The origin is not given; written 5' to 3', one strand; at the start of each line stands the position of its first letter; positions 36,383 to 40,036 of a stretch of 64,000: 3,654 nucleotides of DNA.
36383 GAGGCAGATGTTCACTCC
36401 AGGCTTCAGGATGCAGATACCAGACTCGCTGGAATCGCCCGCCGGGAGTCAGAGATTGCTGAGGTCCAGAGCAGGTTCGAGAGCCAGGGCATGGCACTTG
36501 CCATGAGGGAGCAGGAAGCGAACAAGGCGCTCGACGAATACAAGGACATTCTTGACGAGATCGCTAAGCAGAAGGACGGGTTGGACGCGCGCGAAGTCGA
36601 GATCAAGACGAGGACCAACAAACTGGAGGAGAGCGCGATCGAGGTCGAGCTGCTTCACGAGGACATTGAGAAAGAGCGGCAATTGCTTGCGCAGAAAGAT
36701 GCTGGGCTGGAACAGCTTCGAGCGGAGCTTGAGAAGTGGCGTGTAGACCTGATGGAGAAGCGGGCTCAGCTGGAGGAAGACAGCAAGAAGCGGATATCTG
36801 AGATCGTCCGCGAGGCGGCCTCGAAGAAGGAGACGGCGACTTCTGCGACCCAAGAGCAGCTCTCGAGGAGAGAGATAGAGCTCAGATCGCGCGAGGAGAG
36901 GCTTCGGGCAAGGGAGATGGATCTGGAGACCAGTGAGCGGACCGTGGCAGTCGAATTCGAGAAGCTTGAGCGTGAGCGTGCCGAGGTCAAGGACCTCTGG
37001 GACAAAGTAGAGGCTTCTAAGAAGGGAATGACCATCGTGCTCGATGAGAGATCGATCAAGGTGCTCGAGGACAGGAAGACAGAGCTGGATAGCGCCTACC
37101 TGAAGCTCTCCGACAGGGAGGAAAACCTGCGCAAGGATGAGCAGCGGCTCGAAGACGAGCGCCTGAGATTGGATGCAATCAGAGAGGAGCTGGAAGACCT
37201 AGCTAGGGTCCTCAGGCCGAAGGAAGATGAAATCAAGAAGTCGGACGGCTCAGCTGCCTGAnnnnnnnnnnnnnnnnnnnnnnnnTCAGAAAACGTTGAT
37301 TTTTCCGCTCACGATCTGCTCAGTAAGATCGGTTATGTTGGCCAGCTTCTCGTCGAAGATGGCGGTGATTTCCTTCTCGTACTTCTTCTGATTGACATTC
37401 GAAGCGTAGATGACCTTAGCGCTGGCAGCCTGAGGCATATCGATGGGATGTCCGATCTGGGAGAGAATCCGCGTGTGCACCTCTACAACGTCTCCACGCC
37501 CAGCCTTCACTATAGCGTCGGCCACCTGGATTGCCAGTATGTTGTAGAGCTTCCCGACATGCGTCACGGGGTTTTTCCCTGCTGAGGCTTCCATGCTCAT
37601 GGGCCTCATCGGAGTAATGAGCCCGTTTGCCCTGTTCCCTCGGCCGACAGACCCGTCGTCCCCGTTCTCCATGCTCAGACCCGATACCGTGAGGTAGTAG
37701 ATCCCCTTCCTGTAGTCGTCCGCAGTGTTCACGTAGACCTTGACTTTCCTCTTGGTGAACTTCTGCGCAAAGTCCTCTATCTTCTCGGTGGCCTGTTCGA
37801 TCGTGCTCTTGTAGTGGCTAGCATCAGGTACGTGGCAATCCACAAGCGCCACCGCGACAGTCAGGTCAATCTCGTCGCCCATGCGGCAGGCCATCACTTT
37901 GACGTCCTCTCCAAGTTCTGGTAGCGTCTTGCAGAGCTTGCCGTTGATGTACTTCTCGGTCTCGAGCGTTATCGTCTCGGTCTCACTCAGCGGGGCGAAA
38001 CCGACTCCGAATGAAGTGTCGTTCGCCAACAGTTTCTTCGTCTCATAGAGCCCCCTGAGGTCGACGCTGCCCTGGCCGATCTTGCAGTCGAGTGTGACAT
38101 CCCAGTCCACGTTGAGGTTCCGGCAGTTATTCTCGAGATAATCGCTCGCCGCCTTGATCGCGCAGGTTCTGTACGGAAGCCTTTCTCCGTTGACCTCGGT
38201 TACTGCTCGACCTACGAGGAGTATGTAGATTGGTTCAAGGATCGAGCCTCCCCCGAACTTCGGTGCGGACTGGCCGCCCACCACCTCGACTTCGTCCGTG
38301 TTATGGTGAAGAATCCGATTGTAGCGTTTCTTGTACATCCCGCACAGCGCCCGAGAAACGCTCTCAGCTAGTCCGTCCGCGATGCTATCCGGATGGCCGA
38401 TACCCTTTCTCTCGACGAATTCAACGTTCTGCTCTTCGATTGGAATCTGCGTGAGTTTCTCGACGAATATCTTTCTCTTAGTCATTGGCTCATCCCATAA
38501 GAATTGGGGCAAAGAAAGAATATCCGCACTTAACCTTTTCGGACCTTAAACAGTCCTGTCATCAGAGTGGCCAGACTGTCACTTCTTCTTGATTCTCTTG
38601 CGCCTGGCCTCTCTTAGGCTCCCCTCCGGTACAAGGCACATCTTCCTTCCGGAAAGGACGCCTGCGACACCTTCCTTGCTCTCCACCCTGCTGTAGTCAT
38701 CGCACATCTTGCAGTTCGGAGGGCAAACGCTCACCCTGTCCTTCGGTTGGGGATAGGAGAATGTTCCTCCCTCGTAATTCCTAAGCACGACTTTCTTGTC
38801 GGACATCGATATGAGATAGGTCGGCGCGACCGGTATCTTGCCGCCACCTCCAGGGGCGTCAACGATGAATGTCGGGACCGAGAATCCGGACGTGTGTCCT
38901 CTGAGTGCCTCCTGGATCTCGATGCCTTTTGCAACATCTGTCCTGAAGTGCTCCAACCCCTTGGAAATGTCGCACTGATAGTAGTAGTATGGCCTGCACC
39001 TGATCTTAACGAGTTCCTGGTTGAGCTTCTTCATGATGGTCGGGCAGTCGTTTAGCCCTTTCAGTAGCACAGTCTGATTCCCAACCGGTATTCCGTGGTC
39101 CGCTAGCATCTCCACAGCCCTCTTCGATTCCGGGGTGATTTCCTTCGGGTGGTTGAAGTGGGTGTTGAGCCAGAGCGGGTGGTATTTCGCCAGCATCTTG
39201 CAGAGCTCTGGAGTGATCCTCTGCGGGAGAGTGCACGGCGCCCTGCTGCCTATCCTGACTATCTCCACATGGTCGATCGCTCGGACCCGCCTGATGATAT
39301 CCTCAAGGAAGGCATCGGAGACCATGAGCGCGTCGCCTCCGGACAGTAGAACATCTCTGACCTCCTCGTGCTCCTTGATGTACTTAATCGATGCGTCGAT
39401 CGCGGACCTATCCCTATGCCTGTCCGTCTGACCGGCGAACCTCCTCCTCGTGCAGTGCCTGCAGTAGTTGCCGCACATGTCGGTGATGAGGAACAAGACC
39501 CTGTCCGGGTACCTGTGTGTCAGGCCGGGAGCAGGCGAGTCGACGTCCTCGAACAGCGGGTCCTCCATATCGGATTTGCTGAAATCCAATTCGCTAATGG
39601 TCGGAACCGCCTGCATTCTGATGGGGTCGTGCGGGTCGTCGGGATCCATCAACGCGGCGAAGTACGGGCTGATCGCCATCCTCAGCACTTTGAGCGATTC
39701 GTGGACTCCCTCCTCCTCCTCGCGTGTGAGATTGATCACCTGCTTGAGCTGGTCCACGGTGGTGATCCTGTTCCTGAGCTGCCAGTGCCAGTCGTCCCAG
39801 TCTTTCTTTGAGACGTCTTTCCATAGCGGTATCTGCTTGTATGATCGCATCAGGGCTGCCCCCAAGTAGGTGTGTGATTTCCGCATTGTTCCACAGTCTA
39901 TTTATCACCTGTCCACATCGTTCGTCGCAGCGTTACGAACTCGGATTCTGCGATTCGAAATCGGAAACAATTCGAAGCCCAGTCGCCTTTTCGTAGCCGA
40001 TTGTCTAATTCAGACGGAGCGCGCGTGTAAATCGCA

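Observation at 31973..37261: Giant 1,762-aa protein: a P-loop-less KaiC/RecA-like (DUF835-type) head on a ~1,530-residue proline- and cysteine-free coiled coil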

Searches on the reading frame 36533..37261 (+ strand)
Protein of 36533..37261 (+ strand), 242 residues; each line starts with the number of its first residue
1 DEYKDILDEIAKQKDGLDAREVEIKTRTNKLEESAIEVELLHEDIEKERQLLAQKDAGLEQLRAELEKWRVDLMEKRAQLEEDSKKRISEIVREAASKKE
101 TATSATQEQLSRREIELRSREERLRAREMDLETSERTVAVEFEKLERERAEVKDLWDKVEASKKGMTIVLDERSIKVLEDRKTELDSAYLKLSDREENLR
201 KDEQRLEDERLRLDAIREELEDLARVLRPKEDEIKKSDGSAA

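Call 26: search_protein_families(library=pfam, proteins=[window:36533-37261:+], max_evalue=0.01)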
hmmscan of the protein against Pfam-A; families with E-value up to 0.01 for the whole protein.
window:36533-37261:+ (242 aa): 0 families

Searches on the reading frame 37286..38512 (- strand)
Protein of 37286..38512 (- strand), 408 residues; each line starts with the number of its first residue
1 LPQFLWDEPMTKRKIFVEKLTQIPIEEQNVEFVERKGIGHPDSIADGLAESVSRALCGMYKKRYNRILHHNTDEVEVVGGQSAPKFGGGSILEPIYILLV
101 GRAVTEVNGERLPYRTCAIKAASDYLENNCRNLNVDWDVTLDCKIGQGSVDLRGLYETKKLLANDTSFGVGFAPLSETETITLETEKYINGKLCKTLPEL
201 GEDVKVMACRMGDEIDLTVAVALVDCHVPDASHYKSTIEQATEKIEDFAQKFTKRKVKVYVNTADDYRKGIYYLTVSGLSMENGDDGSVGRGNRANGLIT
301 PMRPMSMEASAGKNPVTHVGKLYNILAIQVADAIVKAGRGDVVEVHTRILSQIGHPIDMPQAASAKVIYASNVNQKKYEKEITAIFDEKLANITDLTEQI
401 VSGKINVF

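Call 5: search_protein_families(library=pfam, proteins=[window:37286-38512:-], max_evalue=0.1)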
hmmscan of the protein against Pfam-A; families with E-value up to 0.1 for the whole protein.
window:37286-38512:- (408 aa): 2 families
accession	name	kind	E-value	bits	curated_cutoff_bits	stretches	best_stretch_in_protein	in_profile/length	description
PF01941.24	AdoMet_Synthase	-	4.6e-166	553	27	1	13-404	1-395/395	S-adenosylmethionine synthetase (AdoMet synthetase)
PF00416.27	Ribosomal_S13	-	0.092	13.6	31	0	232-278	41-87/128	Ribosomal protein S13/S18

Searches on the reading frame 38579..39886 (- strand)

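Call 5: search_protein_families(library=pfam, proteins=[window:38579-39886:-], max_evalue=0.1)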
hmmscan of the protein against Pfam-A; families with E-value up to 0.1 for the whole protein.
window:38579-39886:- (435 aa): 3 families
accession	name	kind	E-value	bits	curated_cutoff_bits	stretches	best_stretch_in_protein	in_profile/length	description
PF12544.13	LAM_C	-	1.5e-33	116.1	26.7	1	326-434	2-112/127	Lysine-2,3-aminomutase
PF04055.27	Radical_SAM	-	5e-13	50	29.5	1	134-281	3-157/166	Radical SAM superfamily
PF13353.11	Fer4_12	-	0.0013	19.4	22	1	133-203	10-79/137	4Fe-4S single cluster domain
